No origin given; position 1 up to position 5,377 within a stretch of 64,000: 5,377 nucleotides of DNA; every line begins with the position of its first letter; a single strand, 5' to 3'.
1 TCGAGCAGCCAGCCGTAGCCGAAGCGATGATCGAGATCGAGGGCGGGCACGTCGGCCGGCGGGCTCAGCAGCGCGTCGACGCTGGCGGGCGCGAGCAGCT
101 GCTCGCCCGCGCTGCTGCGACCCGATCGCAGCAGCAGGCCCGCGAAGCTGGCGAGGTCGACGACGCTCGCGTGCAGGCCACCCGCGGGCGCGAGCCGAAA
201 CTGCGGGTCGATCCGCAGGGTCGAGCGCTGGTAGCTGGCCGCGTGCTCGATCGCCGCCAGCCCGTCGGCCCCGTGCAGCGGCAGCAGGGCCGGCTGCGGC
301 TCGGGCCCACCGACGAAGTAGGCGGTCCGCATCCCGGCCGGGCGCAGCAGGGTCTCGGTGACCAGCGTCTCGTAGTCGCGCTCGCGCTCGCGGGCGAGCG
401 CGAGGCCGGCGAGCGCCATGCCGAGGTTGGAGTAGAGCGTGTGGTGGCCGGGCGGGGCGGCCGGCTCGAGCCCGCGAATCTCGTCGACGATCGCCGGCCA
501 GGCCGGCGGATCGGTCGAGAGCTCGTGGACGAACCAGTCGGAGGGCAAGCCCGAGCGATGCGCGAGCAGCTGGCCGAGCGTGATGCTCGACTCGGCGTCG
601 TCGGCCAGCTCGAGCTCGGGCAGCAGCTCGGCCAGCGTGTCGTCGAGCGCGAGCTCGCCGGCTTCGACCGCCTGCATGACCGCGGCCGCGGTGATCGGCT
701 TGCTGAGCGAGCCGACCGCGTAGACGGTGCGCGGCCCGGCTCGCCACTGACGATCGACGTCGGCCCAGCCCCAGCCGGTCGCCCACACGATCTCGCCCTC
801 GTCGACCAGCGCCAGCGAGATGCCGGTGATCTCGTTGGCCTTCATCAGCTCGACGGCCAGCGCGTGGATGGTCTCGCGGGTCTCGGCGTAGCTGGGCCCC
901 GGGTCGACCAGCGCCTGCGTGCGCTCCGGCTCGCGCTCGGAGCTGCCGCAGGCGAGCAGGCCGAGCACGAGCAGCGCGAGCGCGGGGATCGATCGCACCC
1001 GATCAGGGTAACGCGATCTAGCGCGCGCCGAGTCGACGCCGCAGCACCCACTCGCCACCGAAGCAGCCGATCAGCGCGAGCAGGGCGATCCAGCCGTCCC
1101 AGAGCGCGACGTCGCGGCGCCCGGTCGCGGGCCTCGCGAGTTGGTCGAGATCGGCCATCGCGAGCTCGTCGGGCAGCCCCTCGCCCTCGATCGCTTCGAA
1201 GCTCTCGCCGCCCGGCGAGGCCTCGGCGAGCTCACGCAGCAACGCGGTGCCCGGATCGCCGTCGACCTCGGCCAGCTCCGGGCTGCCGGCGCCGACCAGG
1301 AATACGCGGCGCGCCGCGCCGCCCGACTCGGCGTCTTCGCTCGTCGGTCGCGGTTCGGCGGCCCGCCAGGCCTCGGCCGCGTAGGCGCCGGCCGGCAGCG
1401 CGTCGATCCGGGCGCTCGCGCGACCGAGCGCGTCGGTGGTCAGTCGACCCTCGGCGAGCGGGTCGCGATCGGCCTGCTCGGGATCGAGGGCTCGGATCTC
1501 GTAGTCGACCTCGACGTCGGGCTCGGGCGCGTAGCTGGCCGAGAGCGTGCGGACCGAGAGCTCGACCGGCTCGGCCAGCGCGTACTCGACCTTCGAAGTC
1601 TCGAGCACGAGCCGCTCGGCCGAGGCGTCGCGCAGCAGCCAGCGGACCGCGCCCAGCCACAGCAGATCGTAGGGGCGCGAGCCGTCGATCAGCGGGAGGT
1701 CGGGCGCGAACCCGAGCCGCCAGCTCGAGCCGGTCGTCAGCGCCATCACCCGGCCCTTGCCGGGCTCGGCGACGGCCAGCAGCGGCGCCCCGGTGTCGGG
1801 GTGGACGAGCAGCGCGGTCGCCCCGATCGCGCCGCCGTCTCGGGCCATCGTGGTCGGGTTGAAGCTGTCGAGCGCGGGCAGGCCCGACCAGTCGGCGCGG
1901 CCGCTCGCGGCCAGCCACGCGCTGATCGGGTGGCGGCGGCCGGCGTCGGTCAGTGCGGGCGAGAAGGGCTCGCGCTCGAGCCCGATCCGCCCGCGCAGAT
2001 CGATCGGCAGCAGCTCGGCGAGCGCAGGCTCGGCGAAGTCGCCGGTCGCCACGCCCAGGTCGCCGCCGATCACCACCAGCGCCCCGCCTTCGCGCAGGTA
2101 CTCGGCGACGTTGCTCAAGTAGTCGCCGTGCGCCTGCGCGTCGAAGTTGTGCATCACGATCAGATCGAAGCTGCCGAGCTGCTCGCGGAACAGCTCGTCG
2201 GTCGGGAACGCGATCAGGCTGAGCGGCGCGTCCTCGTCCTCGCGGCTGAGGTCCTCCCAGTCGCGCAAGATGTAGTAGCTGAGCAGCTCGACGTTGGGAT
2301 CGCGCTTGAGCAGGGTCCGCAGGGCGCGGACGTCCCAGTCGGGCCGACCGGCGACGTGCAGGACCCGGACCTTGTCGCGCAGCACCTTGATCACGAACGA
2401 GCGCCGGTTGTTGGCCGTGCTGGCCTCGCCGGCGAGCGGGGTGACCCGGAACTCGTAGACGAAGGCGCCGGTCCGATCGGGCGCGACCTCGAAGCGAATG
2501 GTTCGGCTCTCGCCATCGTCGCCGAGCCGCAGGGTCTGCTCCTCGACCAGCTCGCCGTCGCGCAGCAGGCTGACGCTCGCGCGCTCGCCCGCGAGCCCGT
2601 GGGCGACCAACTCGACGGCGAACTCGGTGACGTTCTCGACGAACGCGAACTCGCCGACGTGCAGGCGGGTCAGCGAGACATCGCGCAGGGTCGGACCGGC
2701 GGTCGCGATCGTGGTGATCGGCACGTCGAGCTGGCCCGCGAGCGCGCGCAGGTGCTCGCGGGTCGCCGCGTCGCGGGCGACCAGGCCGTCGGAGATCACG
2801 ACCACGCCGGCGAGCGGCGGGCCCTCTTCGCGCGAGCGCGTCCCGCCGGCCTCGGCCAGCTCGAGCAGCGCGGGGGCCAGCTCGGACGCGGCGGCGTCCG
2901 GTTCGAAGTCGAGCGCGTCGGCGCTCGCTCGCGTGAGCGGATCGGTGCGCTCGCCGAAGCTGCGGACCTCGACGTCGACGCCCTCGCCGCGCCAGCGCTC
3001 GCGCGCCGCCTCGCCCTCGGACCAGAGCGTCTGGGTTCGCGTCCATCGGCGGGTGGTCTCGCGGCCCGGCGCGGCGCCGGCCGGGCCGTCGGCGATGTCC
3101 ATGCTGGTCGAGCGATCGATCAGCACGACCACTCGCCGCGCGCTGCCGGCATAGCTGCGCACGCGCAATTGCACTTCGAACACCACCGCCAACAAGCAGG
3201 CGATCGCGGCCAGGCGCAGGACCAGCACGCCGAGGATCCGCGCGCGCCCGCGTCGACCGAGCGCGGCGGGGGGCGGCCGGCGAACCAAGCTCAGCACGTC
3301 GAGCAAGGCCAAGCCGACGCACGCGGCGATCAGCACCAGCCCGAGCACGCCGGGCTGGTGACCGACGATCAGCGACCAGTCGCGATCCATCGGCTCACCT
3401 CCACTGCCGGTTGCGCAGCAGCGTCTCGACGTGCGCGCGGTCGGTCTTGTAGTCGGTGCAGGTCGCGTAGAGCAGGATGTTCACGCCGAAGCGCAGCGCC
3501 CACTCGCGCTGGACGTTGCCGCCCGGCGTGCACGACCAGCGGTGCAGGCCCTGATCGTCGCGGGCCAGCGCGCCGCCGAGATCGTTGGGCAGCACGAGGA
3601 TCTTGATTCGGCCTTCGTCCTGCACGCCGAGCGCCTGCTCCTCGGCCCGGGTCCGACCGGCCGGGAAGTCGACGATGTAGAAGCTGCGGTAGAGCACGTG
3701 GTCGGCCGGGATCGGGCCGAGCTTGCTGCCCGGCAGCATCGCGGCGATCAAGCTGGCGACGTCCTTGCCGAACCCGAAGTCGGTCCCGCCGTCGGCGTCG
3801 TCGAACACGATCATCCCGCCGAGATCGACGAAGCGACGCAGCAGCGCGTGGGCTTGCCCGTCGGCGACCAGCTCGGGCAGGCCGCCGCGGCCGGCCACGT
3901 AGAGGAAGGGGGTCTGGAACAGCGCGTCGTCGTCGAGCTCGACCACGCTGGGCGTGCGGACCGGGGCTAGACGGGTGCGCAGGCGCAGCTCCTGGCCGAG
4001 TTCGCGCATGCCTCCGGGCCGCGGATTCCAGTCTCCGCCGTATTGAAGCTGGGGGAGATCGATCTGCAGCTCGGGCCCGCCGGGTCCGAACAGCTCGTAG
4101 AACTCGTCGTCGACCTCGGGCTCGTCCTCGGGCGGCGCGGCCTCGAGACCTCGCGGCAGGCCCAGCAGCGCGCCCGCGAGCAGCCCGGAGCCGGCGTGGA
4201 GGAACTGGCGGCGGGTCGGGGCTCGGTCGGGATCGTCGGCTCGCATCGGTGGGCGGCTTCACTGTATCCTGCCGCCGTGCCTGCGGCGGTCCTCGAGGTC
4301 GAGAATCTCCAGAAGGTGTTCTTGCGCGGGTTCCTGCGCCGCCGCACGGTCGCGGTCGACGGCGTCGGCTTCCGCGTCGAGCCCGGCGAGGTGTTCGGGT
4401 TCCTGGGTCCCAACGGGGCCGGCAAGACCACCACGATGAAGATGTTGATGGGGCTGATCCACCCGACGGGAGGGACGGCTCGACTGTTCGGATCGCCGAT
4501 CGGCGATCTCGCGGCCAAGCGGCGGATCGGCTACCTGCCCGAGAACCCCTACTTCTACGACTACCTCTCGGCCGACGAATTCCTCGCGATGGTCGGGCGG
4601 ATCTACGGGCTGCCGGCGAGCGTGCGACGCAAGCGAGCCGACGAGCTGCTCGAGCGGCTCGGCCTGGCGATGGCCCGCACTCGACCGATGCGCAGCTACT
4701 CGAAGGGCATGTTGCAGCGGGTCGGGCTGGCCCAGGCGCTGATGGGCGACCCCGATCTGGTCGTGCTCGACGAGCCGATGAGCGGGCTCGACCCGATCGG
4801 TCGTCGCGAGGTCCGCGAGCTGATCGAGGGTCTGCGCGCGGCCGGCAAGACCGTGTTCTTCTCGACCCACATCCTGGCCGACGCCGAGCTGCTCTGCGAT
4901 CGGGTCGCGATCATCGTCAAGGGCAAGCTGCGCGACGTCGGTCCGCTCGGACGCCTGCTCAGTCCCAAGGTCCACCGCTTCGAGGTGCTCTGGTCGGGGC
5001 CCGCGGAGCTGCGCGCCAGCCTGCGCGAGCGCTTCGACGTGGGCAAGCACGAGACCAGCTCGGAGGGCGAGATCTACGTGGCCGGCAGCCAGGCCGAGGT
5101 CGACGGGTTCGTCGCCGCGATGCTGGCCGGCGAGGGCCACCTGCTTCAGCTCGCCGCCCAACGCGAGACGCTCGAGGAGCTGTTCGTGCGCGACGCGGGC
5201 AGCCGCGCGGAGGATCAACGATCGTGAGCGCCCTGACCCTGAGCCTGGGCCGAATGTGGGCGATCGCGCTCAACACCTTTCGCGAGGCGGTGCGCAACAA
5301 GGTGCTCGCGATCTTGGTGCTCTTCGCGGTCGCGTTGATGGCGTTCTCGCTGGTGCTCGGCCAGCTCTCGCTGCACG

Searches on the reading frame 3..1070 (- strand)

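Call 13: search_protein_families(library=pfam, proteins=[window:3-1070:-], max_evalue=0.0001)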
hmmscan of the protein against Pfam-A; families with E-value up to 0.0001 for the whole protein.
window:3-1070:- (356 aa): 1 family
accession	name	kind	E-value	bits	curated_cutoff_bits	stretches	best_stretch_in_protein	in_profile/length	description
PF00144.29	Beta-lactamase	-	2.5e-53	181.8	27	1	70-355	3-272/329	Beta-lactamase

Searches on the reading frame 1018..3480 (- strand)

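Call 13: search_protein_families(library=pfam, proteins=[window:1018-3480:-], max_evalue=0.0001)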
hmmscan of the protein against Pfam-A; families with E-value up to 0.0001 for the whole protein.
window:1018-3480:- (820 aa): 1 family
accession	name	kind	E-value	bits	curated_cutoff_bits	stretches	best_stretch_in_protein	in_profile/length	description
PF07090.17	GATase1_like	-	7.3e-05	22.9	27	0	446-587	88-221/247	Putative glutamine amidotransferase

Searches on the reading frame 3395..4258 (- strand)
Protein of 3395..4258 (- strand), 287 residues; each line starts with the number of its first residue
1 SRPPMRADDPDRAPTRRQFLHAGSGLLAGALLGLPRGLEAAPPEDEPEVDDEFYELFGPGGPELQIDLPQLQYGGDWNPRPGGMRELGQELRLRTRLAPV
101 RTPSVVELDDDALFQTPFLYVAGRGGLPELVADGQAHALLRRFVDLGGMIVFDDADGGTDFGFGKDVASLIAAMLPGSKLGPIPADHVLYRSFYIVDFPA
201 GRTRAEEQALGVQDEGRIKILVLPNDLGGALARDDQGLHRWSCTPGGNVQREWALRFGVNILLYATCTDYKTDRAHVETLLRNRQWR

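Call 13: search_protein_families(library=pfam, proteins=[window:3395-4258:-], max_evalue=0.0001)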
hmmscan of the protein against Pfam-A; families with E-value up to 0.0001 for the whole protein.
window:3395-4258:- (287 aa): 1 family
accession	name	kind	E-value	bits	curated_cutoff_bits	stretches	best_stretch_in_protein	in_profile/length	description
PF13709.12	DUF4159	-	6.2e-37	127.5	25.9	1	68-265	2-201/202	Domain of unknown function (DUF4159)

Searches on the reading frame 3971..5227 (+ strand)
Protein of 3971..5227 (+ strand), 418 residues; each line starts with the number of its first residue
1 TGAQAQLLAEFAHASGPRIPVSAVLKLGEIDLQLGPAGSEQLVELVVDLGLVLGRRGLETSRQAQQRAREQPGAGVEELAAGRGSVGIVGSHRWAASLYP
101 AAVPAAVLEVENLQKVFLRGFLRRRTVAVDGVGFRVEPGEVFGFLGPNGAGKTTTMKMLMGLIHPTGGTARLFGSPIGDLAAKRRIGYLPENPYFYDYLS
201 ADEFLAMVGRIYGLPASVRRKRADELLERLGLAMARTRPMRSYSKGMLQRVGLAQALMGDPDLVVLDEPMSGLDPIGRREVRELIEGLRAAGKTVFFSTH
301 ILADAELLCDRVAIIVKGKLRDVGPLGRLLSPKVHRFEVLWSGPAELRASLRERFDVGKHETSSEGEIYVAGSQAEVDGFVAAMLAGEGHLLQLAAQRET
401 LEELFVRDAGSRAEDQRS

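Call 13: search_protein_families(library=pfam, proteins=[window:3971-5227:+], max_evalue=0.0001)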
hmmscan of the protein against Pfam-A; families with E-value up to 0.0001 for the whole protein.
window:3971-5227:+ (418 aa): 2 families
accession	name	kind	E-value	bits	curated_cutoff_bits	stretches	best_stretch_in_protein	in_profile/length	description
PF00005.33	ABC_tran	-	7e-28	98.4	25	1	130-270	2-136/137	ABC transporter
PF13304.12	AAA_21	-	3e-10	41.1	27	1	235-301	230-299/304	AAA domain, putative AbiEii toxin, Type IV TA system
